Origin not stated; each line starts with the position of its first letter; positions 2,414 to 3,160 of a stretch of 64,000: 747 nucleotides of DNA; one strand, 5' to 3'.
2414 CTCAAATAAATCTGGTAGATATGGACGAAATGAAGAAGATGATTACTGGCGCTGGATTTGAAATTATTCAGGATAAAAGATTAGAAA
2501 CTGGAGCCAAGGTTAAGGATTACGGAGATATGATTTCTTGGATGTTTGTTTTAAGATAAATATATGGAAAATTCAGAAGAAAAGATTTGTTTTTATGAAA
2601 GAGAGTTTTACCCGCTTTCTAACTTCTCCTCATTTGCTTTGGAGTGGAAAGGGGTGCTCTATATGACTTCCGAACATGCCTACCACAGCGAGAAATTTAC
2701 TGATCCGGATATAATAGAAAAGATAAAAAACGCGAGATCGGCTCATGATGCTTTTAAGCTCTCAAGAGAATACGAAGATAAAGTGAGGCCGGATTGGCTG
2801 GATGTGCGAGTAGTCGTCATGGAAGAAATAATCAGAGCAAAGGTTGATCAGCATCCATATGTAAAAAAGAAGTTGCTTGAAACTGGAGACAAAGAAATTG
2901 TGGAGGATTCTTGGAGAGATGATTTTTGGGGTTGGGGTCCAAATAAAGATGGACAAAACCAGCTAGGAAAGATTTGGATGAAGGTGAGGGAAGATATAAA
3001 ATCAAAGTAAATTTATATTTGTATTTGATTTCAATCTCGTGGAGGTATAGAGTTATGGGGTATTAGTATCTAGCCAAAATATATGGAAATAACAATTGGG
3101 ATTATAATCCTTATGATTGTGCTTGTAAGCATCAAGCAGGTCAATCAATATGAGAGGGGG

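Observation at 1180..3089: Methyltransferase-methyltransferase-NADAR cassette bounded by 68-bp direct repeats that each carry a start codon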

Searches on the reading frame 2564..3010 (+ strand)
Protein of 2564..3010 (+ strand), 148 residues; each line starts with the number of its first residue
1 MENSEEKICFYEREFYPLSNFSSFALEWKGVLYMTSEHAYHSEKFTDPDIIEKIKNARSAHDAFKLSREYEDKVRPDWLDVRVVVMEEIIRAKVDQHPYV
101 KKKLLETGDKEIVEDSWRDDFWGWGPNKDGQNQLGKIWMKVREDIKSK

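Call 4: search_protein_families(library=pfam, proteins=[window:2564-3010:+], max_evalue=0.01)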
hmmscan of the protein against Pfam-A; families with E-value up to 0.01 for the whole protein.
window:2564-3010:+ (148 aa): 1 family
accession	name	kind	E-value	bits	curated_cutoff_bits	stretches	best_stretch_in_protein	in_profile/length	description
PF08719.17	NADAR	-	1.2e-31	110.6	35.1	1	10-145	2-162/163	NADAR domain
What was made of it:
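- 2564..3010 (+): NADAR protein of the YbiA family, 148 aa, starting 4 nt after MT2. Pfam NADAR 1e-31 (call 4).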

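Call 17: find_encoding_contigs(protein=window:2564-3010:+, flank=10000, max_places=10)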
Protein window:2564-3010:+ (148 aa): 7 contigs read that carry it; 5 places shown.
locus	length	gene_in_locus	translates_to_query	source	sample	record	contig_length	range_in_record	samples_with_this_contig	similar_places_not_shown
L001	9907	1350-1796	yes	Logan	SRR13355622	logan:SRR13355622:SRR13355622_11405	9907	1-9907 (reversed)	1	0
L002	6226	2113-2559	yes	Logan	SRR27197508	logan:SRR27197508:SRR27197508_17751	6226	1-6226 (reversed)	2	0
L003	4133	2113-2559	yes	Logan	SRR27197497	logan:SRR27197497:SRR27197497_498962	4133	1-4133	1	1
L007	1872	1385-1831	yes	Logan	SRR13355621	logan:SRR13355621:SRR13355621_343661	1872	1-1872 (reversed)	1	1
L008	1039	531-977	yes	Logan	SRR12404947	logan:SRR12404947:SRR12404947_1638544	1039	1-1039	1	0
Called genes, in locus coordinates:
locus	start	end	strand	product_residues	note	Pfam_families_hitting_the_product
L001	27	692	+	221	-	PF05148:Methyltransf_8 (weak), PF13489:Methyltransf_23, PF01209:Ubie_methyltran, PF07021:MetW, PF13649:Methyltransf_25, PF13847:Methyltransf_31, PF08241:Methyltransf_11, PF08242:Methyltransf_12, +3 more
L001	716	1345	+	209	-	PF05175:MTS (weak), PF05219:DREV (weak), PF13489:Methyltransf_23, PF02353:CMAS, PF13847:Methyltransf_31, PF08241:Methyltransf_11, PF08242:Methyltransf_12, PF13649:Methyltransf_25, +1 more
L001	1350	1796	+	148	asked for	PF08719:NADAR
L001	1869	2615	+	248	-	PF01145:Band_7, PF13421:Band_7_1 (weak)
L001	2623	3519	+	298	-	PF09587:PGA_cap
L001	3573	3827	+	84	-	-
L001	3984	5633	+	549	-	PF01656:CbiA (weak), PF06418:CTP_synth_N, PF00117:GATase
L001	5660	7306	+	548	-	PF00270:DEAD (faint), PF02689:Herpes_Helicase (faint), PF05970:PIF1, PF13245:AAA_19, PF13401:AAA_22 (weak), PF13604:AAA_30, PF21530:Pif1_2B_dom, PF14493:HTH_40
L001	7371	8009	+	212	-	PF13462:Thioredoxin_4, PF01323:DSBA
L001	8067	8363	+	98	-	-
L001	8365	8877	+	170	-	PF10646:Germane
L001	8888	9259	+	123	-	-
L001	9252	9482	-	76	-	-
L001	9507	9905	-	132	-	?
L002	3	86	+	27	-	?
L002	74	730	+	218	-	-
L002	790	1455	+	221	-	PF13489:Methyltransf_23, PF05175:MTS, PF01209:Ubie_methyltran, PF07021:MetW, PF13649:Methyltransf_25, PF13847:Methyltransf_31, PF08241:Methyltransf_11, PF08242:Methyltransf_12, +3 more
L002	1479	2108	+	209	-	PF05175:MTS (weak), PF05219:DREV (weak), PF13489:Methyltransf_23, PF02353:CMAS, PF13847:Methyltransf_31, PF08241:Methyltransf_11, PF08242:Methyltransf_12, PF13649:Methyltransf_25, +1 more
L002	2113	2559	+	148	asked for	PF08719:NADAR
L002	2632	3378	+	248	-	PF01145:Band_7, PF13421:Band_7_1 (weak)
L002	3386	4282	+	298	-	PF09587:PGA_cap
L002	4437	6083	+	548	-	PF01656:CbiA (weak), PF06418:CTP_synth_N, PF00117:GATase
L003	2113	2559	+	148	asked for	PF08719:NADAR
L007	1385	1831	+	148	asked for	PF08719:NADAR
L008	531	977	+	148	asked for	PF08719:NADAR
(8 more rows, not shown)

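Call 25: find_homologous_proteins(query=window:2564-3010:+, max_evalue=1e-10)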
Query window:2564-3010:+ (148 aa): 2489 proteins with E <= 1e-10 among 2500 candidates; the best 120 are listed.
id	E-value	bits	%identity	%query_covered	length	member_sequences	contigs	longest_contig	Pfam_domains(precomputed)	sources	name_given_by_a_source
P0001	6.8e-96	336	100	100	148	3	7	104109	PF08719.18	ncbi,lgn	-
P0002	5.6e-85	301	88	98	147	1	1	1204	PF08719.18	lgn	-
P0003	1.4e-84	299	87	98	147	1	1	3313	PF08719.18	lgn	-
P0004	5.0e-84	298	85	100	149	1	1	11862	PF08719.18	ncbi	-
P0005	2.9e-83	295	85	99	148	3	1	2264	PF08719.18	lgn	-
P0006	1.4e-82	293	84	98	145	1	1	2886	PF08719.18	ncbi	-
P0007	2.1e-82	292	86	99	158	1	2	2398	PF08719.18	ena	-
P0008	1.3e-80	286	85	99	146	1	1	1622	PF08719.18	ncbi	-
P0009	6.0e-80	284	84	99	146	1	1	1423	PF08719.18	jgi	jgi:ribA/ribD-fused uncharacterized protein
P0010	1.9e-77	276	79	98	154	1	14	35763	PF08719.18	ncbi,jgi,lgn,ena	-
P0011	4.6e-76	272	80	99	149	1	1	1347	PF08719.18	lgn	-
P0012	2.7e-75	269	79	98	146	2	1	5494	PF08719.18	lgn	-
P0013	4.2e-74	265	77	99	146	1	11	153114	PF08719.18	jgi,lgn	jgi:ribA/ribD-fused uncharacterized protein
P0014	4.7e-73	262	76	99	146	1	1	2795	PF08719.18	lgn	-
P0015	2.2e-70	253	73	100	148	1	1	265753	PF08719.18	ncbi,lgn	-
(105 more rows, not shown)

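Call 26: find_encoding_contigs(protein=P0004, flank=6000, max_places=3)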
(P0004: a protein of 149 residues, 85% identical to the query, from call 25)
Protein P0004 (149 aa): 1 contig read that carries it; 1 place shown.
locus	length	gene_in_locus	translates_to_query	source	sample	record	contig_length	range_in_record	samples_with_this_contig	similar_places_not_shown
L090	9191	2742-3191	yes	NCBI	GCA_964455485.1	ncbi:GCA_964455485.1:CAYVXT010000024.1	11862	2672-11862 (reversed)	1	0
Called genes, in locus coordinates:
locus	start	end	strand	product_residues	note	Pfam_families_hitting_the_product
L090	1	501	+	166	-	?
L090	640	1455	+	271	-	-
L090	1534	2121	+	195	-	-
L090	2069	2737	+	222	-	PF05175:MTS (weak), PF13489:Methyltransf_23, PF02353:CMAS (weak), PF13847:Methyltransf_31, PF08241:Methyltransf_11, PF08242:Methyltransf_12, PF13649:Methyltransf_25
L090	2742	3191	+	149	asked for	PF08719:NADAR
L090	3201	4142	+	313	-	PF13644:DKNYY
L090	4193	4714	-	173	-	-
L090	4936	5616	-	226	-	-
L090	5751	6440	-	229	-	-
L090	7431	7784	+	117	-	PF20720:nSTAND3 (weak), PF13238:AAA_18 (weak), PF13521:AAA_28 (faint)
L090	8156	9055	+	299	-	PF06508:QueC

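Call 27: find_encoding_contigs(protein=P0010, flank=6000, max_places=3)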
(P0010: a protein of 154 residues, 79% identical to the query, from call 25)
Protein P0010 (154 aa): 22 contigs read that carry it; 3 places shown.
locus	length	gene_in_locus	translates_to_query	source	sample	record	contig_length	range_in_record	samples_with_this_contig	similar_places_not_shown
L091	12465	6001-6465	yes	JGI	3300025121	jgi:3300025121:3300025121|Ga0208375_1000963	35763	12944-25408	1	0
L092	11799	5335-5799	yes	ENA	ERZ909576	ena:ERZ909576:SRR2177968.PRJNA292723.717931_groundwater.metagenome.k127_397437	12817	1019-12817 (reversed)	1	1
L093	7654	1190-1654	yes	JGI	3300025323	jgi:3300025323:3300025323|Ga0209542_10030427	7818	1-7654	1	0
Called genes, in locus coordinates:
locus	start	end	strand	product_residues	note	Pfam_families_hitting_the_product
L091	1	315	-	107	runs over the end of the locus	PF01541:GIY-YIG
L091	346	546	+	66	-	-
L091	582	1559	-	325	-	PF01820:Dala_Dala_lig_N, PF02786:CPSase_L_D2 (faint), PF08443:RimK (weak), PF07478:Dala_Dala_lig_C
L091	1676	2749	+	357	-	PF05496:RuvB_N (weak), PF13177:DNA_pol3_delta2, PF00004:AAA, PF13177:DNA_pol3_delta2, PF22608:DNAX_ATPase_lid (weak), PF12169:DNA_pol3_gamma3 (weak)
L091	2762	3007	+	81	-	-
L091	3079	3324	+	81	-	PF01541:GIY-YIG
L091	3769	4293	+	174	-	PF00929:RNase_T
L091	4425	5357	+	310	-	PF13644:DKNYY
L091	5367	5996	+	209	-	PF05175:MTS, PF13489:Methyltransf_23, PF01209:Ubie_methyltran (faint), PF02353:CMAS, PF13847:Methyltransf_31, PF08241:Methyltransf_11, PF08242:Methyltransf_12, PF13649:Methyltransf_25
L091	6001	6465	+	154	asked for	PF08719:NADAR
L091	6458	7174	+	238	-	PF01909:NTP_transf_2, PF18765:Polbeta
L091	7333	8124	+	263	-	PF01909:NTP_transf_2, PF18765:Polbeta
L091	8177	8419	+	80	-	PF13376:OmdA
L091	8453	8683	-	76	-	PF18893:DUF5652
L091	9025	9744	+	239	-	PF02535:Zip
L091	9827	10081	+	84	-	PF02201:SWIB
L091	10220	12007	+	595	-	PF00009:GTP_EFTU, PF01926:MMR_HSR1 (weak), PF22042:EF-G_D2, PF03144:GTP_EFTU_D2, PF00679:EFG_C, PF21018:BipA_C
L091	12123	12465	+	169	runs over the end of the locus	PF20803:PaaX_M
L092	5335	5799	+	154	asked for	PF08719:NADAR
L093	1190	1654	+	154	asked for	PF08719:NADAR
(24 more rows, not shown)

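Call 28: find_encoding_contigs(protein=P0013, flank=6000, max_places=3)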
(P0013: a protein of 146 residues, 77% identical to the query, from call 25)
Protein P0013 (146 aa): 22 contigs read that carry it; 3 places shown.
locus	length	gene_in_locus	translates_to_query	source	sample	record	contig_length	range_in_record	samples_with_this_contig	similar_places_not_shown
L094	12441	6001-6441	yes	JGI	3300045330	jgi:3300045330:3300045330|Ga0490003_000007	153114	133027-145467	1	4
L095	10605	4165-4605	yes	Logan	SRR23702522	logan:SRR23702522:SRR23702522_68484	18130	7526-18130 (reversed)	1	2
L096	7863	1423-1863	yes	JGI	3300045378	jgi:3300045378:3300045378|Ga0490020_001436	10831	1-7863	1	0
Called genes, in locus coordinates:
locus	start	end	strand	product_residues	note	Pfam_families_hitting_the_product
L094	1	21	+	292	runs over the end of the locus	PF10672:Methyltrans_SAM, PF03602:Cons_hypoth95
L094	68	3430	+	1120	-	PF01471:PG_binding_1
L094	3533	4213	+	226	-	PF00849:PseudoU_synth_2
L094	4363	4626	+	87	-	PF01541:GIY-YIG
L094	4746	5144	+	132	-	-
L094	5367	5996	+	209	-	PF05175:MTS (weak), PF05891:Methyltransf_PK (weak), PF13489:Methyltransf_23, PF02353:CMAS (weak), PF13847:Methyltransf_31, PF08241:Methyltransf_11, PF08242:Methyltransf_12, PF13649:Methyltransf_25, +1 more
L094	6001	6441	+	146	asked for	PF08719:NADAR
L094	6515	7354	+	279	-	-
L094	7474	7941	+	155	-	-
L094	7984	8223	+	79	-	PF12674:Zn_ribbon_2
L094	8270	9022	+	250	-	PF01145:Band_7, PF13421:Band_7_1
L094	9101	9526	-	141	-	PF08570:DUF1761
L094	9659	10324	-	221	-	PF00487:FA_desaturase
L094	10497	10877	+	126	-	PF03713:DUF305, PF13628:DUF4142 (weak)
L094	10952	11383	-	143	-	-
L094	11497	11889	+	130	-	PF07883:Cupin_2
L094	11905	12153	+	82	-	PF01541:GIY-YIG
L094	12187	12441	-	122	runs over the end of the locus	-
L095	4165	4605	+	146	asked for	PF08719:NADAR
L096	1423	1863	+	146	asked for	PF08719:NADAR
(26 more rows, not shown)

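Call 30: search_protein_families(library=ncbifam, proteins=[window:2564-3010:+], max_evalue=0.001)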
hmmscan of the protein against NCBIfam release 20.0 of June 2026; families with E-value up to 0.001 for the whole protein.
window:2564-3010:+ (148 aa): 2 families
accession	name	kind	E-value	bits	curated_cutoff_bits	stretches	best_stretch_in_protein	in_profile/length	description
TIGR02464.1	ribofla_fusion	equivalog_domain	2e-28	99.6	73.7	1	8-145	1-152/153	riboflavin biosynthesis intermediates N-glycosidase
NF053876.1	DS32_2_antiphage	equivalog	1.4e-24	86.2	240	1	12-147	15-157/181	NADAR family anti-phage protein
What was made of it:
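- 2564..3010 (+): TIGR02464 scores 99.6 bits against a cutoff of 73.7 (call 30).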

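Call 42: search_protein_families(library=padloc, proteins=[window:2564-3010:+], max_evalue=0.001)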
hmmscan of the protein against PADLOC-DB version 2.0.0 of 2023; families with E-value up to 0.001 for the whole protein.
window:2564-3010:+ (148 aa): 1 family
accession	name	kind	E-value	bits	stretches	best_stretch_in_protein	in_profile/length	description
PDLC04643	PDC-M42C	-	3.1e-10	38.5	1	18-145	16-157/158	-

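Call 43: search_protein_families(library=phrogs, proteins=[window:2564-3010:+], max_evalue=0.001)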
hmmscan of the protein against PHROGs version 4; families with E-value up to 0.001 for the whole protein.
window:2564-3010:+ (148 aa): 1 family
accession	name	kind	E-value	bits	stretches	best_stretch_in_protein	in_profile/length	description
phrog_1017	-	unknown function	5.3e-35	121.9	1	5-147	5-154/170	-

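Call 46: search_solved_structures(query=window:2564-3010:+, show_alignments=3, max_evalue=0.001)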
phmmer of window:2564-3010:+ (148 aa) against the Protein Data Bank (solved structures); distinct sequences matched with E-value up to 0.001: 2.
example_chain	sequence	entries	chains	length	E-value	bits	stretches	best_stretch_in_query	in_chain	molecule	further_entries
2b3w_A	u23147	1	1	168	2.7e-20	75.9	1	14-145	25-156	Hypothetical protein ybiA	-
8bau_A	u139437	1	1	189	1.6e-05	27.9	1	12-126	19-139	NADAR domain-containing protein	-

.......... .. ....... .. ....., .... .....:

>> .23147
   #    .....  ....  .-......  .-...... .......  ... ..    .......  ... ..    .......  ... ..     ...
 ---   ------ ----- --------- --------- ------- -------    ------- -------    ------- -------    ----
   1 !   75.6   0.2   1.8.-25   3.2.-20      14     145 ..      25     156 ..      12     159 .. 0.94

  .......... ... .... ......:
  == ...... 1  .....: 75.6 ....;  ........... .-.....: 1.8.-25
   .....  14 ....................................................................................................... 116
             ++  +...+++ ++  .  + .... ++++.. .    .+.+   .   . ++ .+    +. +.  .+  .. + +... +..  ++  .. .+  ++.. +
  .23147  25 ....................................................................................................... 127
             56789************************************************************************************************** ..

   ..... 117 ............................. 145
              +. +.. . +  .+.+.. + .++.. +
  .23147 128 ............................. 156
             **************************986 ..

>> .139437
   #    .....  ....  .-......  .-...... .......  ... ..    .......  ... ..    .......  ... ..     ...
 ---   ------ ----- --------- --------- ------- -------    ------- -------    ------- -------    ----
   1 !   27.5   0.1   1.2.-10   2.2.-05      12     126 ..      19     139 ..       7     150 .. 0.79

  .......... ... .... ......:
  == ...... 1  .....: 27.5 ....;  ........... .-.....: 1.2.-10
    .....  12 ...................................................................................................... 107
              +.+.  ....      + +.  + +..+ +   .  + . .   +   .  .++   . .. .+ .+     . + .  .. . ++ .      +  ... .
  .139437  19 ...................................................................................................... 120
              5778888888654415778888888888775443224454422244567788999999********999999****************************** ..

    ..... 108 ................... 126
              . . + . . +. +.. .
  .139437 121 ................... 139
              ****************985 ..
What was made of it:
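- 2564..3010 (+): Best solved relative is E. coli YbiA 2B3W at 2.7e-20, with the VE(D/H) Glu aligned (call 46).
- On NADAR superfamily, YbiA family: The phmmer alignment to E. coli YbiA 2B3W places window 'eiVEds' against YbiA 'klVEht' (call 46).
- On DarT1-NADAR (DarTG1-like) toxin-antitoxin: The residue is Glu, not Asp, and the protein is a bare 148-aa domain (call 46).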

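Call 62: find_encoding_contigs(protein=P0003, flank=5000, max_places=3)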
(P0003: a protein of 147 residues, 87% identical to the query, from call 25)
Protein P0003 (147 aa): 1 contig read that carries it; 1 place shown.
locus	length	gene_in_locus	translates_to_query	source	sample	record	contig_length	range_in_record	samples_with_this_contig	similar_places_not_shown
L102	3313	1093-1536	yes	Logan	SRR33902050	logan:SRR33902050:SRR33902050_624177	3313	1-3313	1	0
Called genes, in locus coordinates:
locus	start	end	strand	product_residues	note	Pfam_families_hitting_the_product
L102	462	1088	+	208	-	PF02353:CMAS, PF05175:MTS, PF13489:Methyltransf_23, PF13847:Methyltransf_31, PF08241:Methyltransf_11, PF08242:Methyltransf_12, PF13649:Methyltransf_25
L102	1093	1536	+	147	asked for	PF08719:NADAR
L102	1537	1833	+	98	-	PF08922:DUF1905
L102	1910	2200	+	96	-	-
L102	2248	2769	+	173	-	PF03352:Adenine_glyco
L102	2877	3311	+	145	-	?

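Call 73: list_cluster_members(proteins=[P0001, P0160, P0257, P0258, P0259, P0260])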
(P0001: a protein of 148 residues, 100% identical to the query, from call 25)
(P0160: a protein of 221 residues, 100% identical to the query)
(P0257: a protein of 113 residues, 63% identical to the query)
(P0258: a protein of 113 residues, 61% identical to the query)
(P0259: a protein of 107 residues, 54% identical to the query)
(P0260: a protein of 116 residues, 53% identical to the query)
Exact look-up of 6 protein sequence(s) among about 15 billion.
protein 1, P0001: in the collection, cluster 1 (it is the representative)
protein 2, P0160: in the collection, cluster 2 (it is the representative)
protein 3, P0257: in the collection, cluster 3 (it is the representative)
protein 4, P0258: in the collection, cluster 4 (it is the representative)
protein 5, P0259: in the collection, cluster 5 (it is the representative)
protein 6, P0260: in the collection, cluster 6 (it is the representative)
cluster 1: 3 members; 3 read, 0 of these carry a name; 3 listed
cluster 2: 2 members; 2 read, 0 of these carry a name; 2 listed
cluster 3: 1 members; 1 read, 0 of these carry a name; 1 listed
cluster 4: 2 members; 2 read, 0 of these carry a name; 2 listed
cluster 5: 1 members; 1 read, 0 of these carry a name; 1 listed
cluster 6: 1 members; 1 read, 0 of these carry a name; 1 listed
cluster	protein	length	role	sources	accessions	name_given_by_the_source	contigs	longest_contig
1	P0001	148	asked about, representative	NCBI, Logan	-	-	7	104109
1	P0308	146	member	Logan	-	-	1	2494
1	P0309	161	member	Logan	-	-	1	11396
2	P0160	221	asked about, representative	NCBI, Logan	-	-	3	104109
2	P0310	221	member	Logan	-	-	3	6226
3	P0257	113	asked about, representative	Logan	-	-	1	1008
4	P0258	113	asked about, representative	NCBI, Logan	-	-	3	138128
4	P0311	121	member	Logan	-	-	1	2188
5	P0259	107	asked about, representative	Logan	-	-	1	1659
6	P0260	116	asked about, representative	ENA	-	-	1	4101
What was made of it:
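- Tried and rejected: Source genome name: list_cluster_members returned no accessions or names (call 73).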
